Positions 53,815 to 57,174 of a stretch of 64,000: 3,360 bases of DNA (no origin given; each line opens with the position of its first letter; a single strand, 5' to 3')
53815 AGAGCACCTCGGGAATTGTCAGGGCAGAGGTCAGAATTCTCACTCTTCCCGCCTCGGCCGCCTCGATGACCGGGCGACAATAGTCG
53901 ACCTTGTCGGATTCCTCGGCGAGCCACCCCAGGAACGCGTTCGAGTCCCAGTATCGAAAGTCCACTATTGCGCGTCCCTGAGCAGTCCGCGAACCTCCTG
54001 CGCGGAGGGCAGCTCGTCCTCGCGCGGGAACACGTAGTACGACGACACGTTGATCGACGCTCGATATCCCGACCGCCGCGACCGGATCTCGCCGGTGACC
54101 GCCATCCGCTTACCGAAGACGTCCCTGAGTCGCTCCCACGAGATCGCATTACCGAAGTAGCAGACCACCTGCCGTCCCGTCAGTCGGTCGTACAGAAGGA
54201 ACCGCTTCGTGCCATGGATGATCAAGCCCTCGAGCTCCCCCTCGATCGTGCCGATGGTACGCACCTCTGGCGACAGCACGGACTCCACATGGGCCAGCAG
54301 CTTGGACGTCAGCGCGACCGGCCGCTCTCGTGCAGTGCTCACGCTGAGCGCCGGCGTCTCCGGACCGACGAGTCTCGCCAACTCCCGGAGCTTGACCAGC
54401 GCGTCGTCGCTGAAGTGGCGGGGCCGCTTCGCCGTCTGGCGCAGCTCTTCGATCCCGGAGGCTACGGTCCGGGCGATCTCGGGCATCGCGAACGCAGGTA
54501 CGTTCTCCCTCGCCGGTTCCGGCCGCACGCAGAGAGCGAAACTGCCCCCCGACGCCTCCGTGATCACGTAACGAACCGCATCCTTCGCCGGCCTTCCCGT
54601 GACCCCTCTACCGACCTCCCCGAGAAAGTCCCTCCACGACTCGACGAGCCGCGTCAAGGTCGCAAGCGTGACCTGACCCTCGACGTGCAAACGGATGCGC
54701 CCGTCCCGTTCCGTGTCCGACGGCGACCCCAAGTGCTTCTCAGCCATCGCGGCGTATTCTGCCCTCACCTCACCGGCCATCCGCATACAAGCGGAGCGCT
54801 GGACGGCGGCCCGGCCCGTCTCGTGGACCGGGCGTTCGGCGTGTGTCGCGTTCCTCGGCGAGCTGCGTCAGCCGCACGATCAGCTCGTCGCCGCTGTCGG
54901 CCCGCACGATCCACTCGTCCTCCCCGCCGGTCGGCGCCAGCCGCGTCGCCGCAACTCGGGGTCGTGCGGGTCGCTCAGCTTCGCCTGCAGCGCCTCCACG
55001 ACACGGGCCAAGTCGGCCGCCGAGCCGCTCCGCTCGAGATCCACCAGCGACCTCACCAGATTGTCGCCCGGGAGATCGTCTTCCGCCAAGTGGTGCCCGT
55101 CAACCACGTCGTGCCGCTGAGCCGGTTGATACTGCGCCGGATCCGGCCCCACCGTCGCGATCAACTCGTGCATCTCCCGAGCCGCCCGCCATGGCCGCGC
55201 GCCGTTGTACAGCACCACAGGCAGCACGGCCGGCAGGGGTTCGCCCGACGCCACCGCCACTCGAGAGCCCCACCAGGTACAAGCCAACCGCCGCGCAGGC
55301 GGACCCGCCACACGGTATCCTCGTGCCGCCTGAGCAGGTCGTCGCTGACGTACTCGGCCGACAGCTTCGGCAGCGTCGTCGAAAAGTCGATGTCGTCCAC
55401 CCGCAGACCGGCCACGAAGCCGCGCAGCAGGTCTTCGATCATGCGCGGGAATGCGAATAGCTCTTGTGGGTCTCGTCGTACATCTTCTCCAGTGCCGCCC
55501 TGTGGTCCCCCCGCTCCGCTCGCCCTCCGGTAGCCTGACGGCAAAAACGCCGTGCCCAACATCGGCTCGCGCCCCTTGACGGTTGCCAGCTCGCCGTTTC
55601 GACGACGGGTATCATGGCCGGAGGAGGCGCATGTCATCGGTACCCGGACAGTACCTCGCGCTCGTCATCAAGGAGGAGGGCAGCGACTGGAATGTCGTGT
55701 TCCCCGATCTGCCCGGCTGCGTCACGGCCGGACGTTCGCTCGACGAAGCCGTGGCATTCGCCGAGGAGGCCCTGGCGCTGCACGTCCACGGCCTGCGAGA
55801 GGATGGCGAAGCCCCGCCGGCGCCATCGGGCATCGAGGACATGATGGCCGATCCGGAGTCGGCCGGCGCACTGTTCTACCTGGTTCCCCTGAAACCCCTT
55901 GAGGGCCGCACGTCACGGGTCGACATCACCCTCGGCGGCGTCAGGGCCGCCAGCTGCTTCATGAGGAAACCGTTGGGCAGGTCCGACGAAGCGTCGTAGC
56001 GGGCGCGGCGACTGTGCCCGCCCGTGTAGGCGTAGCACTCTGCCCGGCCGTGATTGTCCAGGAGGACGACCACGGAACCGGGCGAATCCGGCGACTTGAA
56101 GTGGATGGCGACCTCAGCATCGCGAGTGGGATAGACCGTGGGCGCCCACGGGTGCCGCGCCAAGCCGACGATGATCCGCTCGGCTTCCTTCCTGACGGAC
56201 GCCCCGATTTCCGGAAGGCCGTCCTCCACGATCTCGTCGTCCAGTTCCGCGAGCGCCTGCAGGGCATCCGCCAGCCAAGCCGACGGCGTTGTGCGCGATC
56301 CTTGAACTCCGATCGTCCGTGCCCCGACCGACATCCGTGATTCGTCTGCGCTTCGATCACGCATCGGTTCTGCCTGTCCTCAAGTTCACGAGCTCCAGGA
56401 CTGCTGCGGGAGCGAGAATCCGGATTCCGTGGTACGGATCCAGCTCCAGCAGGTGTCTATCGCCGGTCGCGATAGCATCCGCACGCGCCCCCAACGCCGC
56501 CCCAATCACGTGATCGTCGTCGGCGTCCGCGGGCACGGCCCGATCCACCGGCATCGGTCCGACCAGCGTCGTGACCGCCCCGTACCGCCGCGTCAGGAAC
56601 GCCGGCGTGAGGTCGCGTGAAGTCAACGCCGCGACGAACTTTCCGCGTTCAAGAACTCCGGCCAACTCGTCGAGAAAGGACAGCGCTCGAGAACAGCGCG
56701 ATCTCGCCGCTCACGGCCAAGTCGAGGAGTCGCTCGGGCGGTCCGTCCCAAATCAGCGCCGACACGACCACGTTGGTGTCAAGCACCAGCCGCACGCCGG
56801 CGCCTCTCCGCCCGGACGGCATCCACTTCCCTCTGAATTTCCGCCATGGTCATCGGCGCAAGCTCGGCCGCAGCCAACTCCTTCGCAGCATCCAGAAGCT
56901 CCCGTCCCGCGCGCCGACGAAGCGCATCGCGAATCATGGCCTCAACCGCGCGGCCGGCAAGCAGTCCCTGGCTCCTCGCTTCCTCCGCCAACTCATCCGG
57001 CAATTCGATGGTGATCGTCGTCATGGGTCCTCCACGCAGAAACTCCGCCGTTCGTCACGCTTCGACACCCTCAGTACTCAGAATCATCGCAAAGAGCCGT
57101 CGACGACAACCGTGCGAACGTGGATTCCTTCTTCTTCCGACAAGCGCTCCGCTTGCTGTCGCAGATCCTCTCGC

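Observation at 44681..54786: Candidate undescribed defence operon: unknown 273-aa protein, PIN, 2219-aa DEAD/DUF1998/nuclease helicase and RelE-like-UvrD helicase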

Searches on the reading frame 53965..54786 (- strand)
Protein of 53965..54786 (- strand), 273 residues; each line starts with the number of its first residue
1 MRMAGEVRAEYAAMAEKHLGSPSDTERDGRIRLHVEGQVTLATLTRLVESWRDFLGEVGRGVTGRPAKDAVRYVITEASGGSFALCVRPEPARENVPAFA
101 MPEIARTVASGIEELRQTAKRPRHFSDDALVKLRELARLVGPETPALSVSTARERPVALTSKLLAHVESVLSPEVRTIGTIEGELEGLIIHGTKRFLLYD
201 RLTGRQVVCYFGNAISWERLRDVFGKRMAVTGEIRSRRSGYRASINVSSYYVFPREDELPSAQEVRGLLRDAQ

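Call 9: search_protein_families(library=pfam, proteins=[window:53965-54786:-], max_evalue=0.01)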
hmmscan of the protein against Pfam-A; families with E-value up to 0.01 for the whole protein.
window:53965-54786:- (273 aa): 1 family
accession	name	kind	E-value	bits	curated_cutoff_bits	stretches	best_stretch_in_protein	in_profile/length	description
PF00941.27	FAD_binding_5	-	0.0068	16.7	27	0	110-256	51-153/170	FAD binding domain in molybdopterin dehydrogenase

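Call 10: search_protein_families(library=padloc, proteins=[window:53965-54786:-], max_evalue=0.01)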
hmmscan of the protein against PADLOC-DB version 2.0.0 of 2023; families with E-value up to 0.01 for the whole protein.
window:53965-54786:- (273 aa): 0 families

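Call 14: search_protein_families(library=ncbifam, proteins=[window:53965-54786:-], max_evalue=0.01)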
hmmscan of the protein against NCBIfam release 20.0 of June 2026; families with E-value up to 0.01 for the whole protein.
window:53965-54786:- (273 aa): 0 families
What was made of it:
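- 53965..54786 (-): 273-aa protein of the cargo pair; predicted C-terminal OB fold. No family hit (calls 9, 10, 14).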

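Call 45: find_homologous_proteins(query=window:53968-54786:-, max_evalue=0.001)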
Query window:53968-54786:- (273 aa): 79 proteins with E <= 0.001 among 3944 candidates.
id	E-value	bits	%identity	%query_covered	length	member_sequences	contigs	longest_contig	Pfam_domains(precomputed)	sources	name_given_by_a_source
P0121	2.4e-164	563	96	100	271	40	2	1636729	-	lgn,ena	-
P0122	9.5e-135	466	81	98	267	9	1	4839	-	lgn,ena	-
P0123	1.5e-127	443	78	95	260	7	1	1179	-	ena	-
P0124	8.1e-127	440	79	95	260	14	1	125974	-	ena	-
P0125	1.7e-126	439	78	95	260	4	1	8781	-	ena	-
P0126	3.1e-121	422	75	94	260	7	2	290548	-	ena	-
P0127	4.6e-118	412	82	92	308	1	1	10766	-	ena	-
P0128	2.1e-115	403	72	95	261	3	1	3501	-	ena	-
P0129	8.4e-114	398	72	95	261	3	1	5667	-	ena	-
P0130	2.5e-113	396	73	93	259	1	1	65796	-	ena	-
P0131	1.8e-112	393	72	93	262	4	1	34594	-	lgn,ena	-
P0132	1.2e-111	391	69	95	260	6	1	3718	-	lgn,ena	-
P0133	2.6e-108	380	70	95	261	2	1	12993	-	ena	-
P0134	1.2e-107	377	70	95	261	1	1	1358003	-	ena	-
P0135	1.0e-106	374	68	95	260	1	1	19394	-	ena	-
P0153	1.7e-81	292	56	89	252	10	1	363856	-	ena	-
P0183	5.1e-73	264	49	89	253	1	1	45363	-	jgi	jgi:hypothetical protein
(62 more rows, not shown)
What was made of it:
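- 53965..54786 (-): The family has 79 members (call 45).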

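Call 46: find_encoding_contigs(protein=P0153, flank=6000, max_places=2)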
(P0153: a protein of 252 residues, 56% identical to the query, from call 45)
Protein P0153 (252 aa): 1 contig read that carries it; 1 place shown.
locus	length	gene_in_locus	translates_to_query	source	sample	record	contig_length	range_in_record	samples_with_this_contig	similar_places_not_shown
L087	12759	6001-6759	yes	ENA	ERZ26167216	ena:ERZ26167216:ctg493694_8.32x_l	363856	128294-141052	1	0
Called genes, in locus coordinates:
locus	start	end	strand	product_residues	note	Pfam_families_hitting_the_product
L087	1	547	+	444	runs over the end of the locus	PF00202:Aminotran_3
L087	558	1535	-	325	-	PF04055:Radical_SAM, PF06968:BATS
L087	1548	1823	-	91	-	-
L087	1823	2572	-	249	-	PF00593:TonB_dep_Rec_b-barrel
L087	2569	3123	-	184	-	-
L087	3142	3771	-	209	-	PF13620:CarboxypepD_reg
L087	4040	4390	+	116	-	PF09413:DUF2007, PF24463:DUF7577 (weak)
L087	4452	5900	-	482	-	-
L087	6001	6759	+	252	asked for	-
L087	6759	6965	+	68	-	-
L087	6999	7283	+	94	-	PF01527:HTH_Tnp_1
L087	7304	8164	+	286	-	PF13276:HTH_21, PF00665:rve, PF24764:rva_4 (weak), PF13683:rve_3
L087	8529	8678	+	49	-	-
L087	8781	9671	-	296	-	PF12760:Zn_ribbon_IS1595, PF12762:DDE_Tnp_IS1595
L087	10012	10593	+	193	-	PF02826:2-Hacid_dh_C (faint), PF07885:Ion_trans_2, PF02254:TrkA_N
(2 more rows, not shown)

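Call 47: find_encoding_contigs(protein=P0134, flank=6000, max_places=2)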
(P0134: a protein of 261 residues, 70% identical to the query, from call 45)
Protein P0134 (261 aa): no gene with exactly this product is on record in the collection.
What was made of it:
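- Tried and rejected: The look-up of P0134 returned no record (call 47).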

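Call 48: find_encoding_contigs(protein=P0183, flank=6000, max_places=2)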
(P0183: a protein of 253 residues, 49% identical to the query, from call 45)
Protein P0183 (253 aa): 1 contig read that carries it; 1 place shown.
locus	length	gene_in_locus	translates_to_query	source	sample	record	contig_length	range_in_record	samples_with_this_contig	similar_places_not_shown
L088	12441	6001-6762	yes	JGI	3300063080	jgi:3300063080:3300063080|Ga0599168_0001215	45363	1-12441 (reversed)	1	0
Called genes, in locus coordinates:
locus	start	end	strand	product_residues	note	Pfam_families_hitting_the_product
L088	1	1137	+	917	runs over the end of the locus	PF08751:TrwC, PF01443:Viral_helicase1 (faint), PF13245:AAA_19, PF13604:AAA_30, PF13538:UvrD_C_2 (weak)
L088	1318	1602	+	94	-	-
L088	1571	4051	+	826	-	PF22763:NrS1-1_pol-like_HBD, PF19263:DUF5906, PF03288:Pox_D5 (weak)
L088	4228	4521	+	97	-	-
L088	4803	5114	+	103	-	-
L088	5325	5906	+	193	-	PF12728:HTH_17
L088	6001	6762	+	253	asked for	-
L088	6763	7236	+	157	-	PF01850:PIN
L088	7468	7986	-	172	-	-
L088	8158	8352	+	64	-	-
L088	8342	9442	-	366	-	-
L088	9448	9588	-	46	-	-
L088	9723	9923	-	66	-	-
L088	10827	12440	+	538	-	?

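Call 50: find_related_loci(query=A3, collection=metagenome_contigs, flank=4000)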
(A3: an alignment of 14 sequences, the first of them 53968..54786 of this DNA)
Query A3 (273 aa) in metagenome_contigs; peptide patterns used: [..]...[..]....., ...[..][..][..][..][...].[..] (x = any residue, [..] = any of these).
73 stretches matched a pattern; 35 encode a relative of the query (tblastn E <= 1e-3); 35 distinct loci.
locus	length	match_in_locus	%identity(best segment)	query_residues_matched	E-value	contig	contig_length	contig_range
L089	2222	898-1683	54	10-273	5e-94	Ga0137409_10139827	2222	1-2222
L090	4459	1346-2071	57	31-272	2e-89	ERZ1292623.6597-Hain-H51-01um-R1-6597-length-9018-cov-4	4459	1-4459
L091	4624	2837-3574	55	28-273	1e-88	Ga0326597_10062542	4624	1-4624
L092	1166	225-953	54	31-273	3e-95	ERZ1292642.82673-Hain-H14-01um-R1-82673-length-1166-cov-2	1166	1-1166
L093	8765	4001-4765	52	18-273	1e-87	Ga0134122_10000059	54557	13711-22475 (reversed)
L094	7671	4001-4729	56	31-273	2e-87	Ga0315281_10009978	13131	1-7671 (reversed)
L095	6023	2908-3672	52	18-273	1e-87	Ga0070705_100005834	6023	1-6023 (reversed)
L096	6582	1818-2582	52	18-273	1e-86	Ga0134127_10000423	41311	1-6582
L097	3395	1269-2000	58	30-273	3e-86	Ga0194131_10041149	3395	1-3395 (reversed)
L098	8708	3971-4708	54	28-273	2e-83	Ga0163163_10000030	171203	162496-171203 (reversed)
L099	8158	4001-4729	51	31-273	3e-83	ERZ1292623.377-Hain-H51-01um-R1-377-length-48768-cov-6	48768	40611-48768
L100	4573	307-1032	50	31-273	2e-79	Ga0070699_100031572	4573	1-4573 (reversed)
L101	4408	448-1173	50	31-273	4e-79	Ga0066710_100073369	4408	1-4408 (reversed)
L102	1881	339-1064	47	31-273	9e-81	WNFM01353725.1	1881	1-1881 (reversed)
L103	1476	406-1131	50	31-273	2e-82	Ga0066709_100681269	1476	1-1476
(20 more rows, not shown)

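Call 67: predict_structure(alignment_id=A4)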
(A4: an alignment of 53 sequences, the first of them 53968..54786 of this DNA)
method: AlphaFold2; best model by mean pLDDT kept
length: 273 residues; sequences in the alignment: 53
mean_pLDDT: 82.6   pTM: 0.64
mean pLDDT of the five models: 82.6, 81.9, 80.2, 79.9, 79.6
residues with pLDDT >= 90: 117; 70-90: 117; 50-70: 15; < 50: 24
segments of 3 or more residues with pLDDT < 50: 1-6, 10-26
pLDDT, mean of each block of 10 residues (from residue 1): 48 43 56 88 90 94 81 87 86 84 92 93 91 93 85 85 92 80 92 90 84 83 90 78 84 84 81 67
secondary structure, 60 per line:
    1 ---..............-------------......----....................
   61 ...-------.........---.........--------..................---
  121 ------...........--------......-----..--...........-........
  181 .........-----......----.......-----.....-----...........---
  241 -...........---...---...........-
elements in order: H4-17 E31-36 H41-63 E71-79 E83-91 H100-117 H127-137 E146-151 H161-171 E173-189 E195-200 E205-211 H217-221 E227-237 E242-252 H262-272

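Call 71: fold_search(model_id=the predicted structure, library=pdb)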
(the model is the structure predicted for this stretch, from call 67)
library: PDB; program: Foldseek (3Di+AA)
matches with E <= 10: 1038; with E <= 0.001: 48
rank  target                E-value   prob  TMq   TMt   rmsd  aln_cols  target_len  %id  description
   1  5hgq_D                1.5e-04  1.00  0.24  0.15   8.6       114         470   18  Loa loa Lysyl-tRNA synthetase in complex with Cladosporin. (released 2016-10-26)
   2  5hgq_C                2.1e-04  1.00  0.24  0.15   8.8       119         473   21  Loa loa Lysyl-tRNA synthetase in complex with Cladosporin. (released 2016-10-26)
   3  1bbw                  3.1e-04  1.00  0.23  0.14   8.5       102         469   17  LYSYL-TRNA SYNTHETASE (LYSS) (released 2000-11-10)
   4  6aqh_B                3.1e-04  1.00  0.24  0.14   8.8       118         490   18  Crystal Structure of Lysyl-tRNA Synthetase from Mycobacterium thermoresistibile complexed with L-lysine and Cladospori (released 2017-08-30)
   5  1lyl_B                3.3e-04  1.00  0.23  0.14   7.9        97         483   18  LYSYL-TRNA SYNTHETASE (LYSU) (E.C.6.1.1.6) COMPLEXED WITH LYSINE (released 1995-10-15)
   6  6w6w_C                3.3e-04  1.00  0.20  0.18   8.6       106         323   18  Cryo-EM structure of CST bound to telomeric single-stranded DNA (released 2020-06-03)
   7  9dow_A                3.5e-04  1.00  0.23  0.14   8.5       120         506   15  h-LysRS bound to unmodified tRNA-Lys3 (Undocked State, AMP bound) (released 2025-03-12)
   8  6hcv_B                3.7e-04  1.00  0.23  0.14   8.2       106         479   18  Crystal Structure of Lysyl-tRNA Synthetase from Plasmodium falciparum complexed with a chromone ligand (released 2019-04-03)
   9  5zh4_A                4.2e-04  1.00  0.23  0.14   8.8       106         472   17  CRYSTAL STRUCTURE OF PfKRS WITH INHIBITOR CLADO-7 (released 2018-06-27)
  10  4ycv_B                4.2e-04  1.00  0.22  0.13   7.9       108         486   18  Crystal structure of cladosporin in complex with plasmodium lysyl-tRNA synthetase (released 2015-06-24)
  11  4pg3_B                4.5e-04  1.00  0.23  0.14   8.5       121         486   16  Crystal structure of KRS complexed with inhibitor (released 2014-07-16)
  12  6aqh_A                4.5e-04  1.00  0.22  0.13   9.0       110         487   17  Crystal Structure of Lysyl-tRNA Synthetase from Mycobacterium thermoresistibile complexed with L-lysine and Cladospori (released 2017-08-30)
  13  4pg3_A                5.0e-04  1.00  0.23  0.14   9.1       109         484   16  Crystal structure of KRS complexed with inhibitor (released 2014-07-16)
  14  8k9x_A                5.0e-04  1.00  0.22  0.13   8.8       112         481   14  Crystal structure of plasmodium LysRS complexing with ASP3026 derived LysRS inhibitor 5 (ADKI5) (released 2024-06-26)
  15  4joi_B                5.0e-04  1.00  0.21  0.39   7.1       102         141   16  Crystal structure of the human telomeric Stn1-Ten1 complex (released 2013-05-29)
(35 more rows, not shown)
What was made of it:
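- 53965..54786 (-): AlphaFold2 mean pLDDT is 82.6; Foldseek matches the OB domains of LysRS and Stn1/Ten1 at E 1.5e-4 (calls 67, 71).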

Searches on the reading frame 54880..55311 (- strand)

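Call 57: search_protein_families(library=pfam, proteins=[window:54880-55311:-], max_evalue=1)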
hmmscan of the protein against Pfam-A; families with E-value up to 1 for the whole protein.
window:54880-55311:- (143 aa): 1 family
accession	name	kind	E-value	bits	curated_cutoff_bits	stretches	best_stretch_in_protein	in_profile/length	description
PF04754.18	Transposase_31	-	2e-07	31.2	21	1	23-114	106-194/203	Putative transposase, YhgA-like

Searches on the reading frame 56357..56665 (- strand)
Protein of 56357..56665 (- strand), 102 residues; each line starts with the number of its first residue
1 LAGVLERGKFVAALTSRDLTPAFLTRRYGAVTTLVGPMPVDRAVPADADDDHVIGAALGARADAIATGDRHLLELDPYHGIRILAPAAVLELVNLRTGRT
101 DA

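Call 57: search_protein_families(library=pfam, proteins=[window:56357-56665:-], max_evalue=1)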
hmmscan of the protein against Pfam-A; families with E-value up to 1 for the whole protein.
window:56357-56665:- (102 aa): 1 family
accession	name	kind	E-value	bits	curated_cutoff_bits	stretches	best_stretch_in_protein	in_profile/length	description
PF13470.12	PIN_3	-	9.7e-05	23.6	27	1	35-71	77-115/115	PIN domain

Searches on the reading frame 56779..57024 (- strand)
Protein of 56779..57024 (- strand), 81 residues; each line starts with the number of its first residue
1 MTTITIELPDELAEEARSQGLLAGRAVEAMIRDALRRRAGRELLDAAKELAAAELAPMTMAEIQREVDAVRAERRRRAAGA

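Call 57: search_protein_families(library=pfam, proteins=[window:56779-57024:-], max_evalue=1)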
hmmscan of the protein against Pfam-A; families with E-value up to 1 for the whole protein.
window:56779-57024:- (81 aa): 3 families
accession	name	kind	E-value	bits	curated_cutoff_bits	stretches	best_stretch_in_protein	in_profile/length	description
PF05066.19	HARE-HTH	-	0.041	14.7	25.9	0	43-67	3-27/71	HB1, ASXL, restriction endonuclease HTH domain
PF07362.18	CcdA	-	0.18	12.6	22.4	1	3-46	3-46/71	Post-segregation antitoxin CcdA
PF13062.12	DUF3924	-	0.27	11.6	21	1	1-15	1-15/62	Protein of unknown function (DUF3924)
